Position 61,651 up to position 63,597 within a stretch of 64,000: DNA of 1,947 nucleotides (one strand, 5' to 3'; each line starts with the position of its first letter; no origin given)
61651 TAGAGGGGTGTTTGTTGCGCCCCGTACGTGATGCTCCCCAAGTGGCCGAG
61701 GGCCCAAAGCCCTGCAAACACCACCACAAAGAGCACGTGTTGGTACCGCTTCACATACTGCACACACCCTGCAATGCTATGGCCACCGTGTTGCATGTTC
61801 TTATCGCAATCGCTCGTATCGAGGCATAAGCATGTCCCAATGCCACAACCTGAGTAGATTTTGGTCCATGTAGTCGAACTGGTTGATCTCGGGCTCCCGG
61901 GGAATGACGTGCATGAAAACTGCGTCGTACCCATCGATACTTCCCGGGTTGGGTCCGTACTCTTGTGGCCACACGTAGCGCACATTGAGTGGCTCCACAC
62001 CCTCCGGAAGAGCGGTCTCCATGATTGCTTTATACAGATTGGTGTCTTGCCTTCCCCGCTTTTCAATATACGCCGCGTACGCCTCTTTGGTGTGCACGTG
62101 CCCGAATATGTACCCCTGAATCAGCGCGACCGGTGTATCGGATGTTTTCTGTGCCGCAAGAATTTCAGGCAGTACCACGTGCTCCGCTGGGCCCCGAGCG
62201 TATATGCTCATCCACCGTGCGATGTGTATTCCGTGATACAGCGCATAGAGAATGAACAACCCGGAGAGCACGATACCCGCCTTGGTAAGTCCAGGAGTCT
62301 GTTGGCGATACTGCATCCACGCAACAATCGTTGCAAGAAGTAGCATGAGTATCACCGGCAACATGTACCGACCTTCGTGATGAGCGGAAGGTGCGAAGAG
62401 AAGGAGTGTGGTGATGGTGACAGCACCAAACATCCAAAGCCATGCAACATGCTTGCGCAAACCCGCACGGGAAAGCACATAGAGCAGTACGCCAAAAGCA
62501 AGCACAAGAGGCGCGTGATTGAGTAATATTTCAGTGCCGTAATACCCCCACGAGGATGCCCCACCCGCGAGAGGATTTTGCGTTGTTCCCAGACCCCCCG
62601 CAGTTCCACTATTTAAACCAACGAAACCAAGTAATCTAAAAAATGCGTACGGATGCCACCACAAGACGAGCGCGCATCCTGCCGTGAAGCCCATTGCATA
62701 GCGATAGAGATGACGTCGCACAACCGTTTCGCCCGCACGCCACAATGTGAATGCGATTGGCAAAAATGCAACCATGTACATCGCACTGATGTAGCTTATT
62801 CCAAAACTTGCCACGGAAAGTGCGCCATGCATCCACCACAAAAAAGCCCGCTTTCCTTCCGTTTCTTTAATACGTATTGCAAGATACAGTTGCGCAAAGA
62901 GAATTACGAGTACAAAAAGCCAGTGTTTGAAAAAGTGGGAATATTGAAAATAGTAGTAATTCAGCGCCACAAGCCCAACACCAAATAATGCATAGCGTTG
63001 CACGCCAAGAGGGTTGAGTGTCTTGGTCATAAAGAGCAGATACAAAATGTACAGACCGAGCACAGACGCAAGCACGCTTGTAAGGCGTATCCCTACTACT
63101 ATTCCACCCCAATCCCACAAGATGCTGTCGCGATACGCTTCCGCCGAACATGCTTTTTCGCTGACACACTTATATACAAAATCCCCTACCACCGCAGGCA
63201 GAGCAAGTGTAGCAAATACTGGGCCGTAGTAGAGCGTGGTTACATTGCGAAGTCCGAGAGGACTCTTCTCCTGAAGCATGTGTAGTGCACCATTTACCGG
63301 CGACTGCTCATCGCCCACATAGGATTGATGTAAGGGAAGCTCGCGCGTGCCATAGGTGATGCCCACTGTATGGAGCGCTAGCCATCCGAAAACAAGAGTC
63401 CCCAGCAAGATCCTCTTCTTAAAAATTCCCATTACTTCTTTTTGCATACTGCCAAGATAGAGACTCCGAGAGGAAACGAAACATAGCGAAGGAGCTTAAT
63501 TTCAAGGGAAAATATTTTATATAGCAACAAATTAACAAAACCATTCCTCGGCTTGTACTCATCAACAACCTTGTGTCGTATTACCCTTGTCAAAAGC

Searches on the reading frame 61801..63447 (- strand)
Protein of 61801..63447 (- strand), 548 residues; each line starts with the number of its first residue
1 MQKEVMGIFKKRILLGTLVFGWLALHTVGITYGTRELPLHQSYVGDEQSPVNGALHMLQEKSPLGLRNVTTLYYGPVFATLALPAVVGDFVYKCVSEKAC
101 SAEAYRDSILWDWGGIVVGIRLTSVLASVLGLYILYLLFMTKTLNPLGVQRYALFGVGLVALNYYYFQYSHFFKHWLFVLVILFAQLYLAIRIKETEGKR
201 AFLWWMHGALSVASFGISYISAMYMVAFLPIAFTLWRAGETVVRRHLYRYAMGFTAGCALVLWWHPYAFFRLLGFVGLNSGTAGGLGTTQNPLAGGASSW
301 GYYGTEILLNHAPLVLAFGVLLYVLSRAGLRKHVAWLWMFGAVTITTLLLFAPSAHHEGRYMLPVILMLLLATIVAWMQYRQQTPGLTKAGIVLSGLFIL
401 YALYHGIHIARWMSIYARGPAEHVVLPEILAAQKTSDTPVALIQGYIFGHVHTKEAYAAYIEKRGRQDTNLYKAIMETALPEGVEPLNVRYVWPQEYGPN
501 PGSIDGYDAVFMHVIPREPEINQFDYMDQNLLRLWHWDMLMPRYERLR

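Call 55: search_protein_families(library=pfam, proteins=[window:61801-63447:-], max_evalue=0.00001)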
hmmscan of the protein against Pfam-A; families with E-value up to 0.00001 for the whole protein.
window:61801-63447:- (548 aa): 0 families

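Call 87: find_encoding_contigs(protein=window:61801-63447:-, flank=10000, max_places=3)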
Protein window:61801-63447:- (548 aa): no gene with exactly this product is on record in the collection.
